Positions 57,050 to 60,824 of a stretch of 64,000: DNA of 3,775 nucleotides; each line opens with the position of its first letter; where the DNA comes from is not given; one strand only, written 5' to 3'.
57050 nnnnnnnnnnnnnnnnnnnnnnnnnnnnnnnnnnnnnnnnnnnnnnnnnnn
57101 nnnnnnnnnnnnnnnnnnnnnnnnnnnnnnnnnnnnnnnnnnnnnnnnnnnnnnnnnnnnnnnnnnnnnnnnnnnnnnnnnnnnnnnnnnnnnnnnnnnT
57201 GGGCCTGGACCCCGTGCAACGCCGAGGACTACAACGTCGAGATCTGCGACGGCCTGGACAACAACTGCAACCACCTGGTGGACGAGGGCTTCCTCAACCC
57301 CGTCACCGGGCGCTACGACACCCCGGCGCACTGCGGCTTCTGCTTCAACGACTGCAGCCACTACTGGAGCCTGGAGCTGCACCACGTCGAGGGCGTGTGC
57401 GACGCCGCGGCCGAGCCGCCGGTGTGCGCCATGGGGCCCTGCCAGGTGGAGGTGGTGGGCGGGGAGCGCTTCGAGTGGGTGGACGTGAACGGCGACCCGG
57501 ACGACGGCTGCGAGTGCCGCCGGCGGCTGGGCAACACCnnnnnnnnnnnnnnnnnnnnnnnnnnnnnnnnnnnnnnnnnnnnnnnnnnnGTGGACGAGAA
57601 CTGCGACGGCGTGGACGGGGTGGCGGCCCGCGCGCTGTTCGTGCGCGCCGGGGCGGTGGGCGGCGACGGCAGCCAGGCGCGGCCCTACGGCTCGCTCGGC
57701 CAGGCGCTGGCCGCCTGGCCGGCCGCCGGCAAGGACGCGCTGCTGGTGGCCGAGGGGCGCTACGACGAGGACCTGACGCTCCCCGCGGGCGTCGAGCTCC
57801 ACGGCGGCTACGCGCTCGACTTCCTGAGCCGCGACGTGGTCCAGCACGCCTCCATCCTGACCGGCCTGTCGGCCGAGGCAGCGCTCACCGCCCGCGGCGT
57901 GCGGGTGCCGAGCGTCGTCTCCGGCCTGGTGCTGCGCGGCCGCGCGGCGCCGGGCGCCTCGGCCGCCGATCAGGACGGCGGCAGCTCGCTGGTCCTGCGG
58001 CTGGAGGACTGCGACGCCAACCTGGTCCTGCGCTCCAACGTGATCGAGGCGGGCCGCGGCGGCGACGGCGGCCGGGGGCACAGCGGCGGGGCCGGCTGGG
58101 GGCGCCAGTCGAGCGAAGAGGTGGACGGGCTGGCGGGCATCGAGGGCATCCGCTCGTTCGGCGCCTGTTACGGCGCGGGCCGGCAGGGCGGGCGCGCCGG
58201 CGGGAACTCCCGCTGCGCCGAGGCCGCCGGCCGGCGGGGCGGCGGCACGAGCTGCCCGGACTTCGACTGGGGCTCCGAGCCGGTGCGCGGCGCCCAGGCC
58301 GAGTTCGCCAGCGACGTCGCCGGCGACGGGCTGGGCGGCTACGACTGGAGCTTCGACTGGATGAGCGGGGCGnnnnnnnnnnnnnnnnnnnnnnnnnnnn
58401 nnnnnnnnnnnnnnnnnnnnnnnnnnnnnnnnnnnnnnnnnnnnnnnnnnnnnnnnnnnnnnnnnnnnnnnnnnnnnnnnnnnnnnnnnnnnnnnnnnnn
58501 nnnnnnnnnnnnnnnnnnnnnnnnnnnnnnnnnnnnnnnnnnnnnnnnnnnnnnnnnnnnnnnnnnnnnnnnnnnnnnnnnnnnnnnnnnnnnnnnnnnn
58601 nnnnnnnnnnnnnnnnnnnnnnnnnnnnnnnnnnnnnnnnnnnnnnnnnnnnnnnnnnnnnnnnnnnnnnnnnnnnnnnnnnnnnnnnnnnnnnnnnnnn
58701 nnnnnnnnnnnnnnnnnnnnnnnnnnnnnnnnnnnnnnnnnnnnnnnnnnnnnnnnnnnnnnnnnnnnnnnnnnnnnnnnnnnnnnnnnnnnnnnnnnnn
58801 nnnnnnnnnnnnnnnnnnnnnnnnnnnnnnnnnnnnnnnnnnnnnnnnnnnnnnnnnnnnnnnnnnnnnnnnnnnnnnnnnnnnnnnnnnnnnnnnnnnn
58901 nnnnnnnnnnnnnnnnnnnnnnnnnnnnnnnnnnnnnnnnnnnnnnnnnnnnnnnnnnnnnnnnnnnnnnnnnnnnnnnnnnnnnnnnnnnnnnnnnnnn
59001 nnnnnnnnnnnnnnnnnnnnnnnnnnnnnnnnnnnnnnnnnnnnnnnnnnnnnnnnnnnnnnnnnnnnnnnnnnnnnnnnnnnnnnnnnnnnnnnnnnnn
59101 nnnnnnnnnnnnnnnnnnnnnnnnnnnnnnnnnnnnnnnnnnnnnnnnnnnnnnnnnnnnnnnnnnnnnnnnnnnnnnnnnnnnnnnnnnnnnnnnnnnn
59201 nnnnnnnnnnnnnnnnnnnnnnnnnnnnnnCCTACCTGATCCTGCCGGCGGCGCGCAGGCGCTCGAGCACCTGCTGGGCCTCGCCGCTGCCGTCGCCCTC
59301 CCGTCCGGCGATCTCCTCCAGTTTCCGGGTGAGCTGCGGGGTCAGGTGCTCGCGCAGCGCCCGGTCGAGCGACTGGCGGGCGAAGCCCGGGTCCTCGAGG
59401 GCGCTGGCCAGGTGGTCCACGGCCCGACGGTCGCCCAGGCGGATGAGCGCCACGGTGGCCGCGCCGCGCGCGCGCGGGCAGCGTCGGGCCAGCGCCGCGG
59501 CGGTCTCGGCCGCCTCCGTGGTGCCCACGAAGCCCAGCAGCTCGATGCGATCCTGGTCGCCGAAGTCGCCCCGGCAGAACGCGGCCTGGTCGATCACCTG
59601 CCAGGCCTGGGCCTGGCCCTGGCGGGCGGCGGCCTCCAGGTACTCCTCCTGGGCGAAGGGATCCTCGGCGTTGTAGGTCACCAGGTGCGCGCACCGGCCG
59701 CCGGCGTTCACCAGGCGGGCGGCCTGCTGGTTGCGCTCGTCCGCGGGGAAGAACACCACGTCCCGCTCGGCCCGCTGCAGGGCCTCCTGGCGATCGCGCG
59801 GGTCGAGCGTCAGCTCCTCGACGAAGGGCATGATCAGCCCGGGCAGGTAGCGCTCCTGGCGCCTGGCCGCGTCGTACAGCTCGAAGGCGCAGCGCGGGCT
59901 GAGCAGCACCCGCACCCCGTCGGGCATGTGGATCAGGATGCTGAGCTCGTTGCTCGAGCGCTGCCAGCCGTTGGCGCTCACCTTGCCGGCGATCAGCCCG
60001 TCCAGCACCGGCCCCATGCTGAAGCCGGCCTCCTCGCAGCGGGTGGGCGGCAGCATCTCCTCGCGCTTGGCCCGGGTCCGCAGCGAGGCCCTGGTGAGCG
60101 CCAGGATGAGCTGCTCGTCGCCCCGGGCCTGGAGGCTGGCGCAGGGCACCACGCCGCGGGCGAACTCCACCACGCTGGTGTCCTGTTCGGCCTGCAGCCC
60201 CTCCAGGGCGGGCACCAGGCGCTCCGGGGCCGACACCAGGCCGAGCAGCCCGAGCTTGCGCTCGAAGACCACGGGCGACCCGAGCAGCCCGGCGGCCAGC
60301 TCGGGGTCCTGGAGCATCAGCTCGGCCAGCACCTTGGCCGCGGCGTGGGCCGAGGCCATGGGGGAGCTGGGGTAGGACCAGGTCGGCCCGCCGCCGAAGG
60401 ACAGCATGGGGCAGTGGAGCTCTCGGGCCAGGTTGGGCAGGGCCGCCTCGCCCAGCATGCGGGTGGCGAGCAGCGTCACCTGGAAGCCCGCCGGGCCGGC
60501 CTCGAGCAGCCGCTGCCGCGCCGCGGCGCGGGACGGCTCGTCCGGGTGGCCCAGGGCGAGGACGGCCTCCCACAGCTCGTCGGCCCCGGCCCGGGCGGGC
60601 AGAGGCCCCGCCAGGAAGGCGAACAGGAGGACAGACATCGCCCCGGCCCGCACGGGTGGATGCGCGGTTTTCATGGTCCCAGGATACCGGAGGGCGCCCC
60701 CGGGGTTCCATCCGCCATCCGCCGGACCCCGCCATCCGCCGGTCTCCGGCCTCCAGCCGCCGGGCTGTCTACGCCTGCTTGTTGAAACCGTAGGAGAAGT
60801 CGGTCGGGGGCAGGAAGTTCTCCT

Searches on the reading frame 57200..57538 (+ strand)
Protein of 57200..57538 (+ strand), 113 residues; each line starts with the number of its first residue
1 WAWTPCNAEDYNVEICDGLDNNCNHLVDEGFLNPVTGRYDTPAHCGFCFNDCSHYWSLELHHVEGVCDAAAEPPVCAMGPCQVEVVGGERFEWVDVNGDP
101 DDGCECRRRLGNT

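Call 70: find_related_loci(query=A3, collection=metagenome_contigs, flank=10000)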
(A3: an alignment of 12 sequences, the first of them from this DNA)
Query A3 (113 aa) in metagenome_contigs; peptide patterns used: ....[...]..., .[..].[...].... (x = any residue, [..] = any of these).
75 stretches matched a pattern; 30 encode a relative of the query (tblastn E <= 1e-3); 30 distinct loci.
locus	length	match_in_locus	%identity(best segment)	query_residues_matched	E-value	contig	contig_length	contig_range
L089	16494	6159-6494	70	1-112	1e-52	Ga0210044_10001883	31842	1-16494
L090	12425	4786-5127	68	1-113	9e-50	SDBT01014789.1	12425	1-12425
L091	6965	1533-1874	65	1-113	1e-47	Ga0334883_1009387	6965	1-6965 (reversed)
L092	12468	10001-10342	65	1-113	1e-47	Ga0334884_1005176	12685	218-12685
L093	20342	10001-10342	66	1-113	5e-47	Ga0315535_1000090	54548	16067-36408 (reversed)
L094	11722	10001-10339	65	1-112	1e-45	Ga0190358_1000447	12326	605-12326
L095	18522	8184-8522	65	1-112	1e-45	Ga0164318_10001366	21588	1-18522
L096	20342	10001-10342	64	1-113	6e-45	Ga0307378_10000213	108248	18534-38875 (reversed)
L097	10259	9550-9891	64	1-113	1e-44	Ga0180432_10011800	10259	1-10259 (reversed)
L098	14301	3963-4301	60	1-112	6e-44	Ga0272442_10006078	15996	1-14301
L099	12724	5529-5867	59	1-112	2e-43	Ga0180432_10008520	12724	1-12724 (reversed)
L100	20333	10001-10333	59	2-112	2e-42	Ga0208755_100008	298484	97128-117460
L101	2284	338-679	59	1-113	3e-42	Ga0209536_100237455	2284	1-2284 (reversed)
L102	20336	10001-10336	55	2-113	2e-41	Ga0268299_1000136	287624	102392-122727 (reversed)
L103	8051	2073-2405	57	2-112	2e-41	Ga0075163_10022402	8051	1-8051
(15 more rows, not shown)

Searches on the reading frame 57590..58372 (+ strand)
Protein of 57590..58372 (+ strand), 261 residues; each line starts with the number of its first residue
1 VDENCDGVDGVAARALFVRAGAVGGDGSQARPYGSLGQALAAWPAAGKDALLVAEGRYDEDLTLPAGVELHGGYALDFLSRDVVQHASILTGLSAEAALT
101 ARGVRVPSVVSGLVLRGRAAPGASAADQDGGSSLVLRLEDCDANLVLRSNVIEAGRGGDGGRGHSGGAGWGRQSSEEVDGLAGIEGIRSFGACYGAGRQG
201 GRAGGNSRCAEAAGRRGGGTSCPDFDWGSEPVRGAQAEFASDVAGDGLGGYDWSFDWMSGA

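Call 61: search_protein_families(library=pfam, proteins=[window:57590-58372:+], max_evalue=5)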
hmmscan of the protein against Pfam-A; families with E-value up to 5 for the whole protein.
window:57590-58372:+ (261 aa): 1 family
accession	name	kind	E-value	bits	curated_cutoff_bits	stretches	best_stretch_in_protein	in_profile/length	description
PF07602.17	DUF1565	-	0.033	13.9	20.3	1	26-72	8-58/257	Protein of unknown function (DUF1565)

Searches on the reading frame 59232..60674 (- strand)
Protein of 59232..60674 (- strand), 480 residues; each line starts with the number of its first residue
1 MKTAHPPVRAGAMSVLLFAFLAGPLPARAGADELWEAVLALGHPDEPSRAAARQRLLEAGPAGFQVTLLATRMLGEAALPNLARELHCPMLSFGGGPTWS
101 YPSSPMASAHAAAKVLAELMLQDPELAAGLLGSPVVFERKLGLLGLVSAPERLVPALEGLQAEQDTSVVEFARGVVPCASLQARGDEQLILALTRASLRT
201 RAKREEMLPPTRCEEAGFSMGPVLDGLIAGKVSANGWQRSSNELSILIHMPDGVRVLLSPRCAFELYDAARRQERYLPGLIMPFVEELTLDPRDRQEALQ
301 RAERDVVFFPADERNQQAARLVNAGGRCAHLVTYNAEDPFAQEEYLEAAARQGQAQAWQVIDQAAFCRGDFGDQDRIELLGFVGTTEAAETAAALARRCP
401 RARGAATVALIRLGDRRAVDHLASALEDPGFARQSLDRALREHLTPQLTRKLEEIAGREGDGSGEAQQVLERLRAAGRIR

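Call 9: search_protein_families(library=pfam, proteins=[window:59232-60674:-], max_evalue=0.01)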
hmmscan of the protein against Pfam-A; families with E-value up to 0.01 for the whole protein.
window:59232-60674:- (480 aa): 1 family
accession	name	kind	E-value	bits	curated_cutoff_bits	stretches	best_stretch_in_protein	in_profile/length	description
PF03130.22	HEAT_PBS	-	0.0032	18.3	20.9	1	403-428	2-27/27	PBS lyase HEAT-like repeat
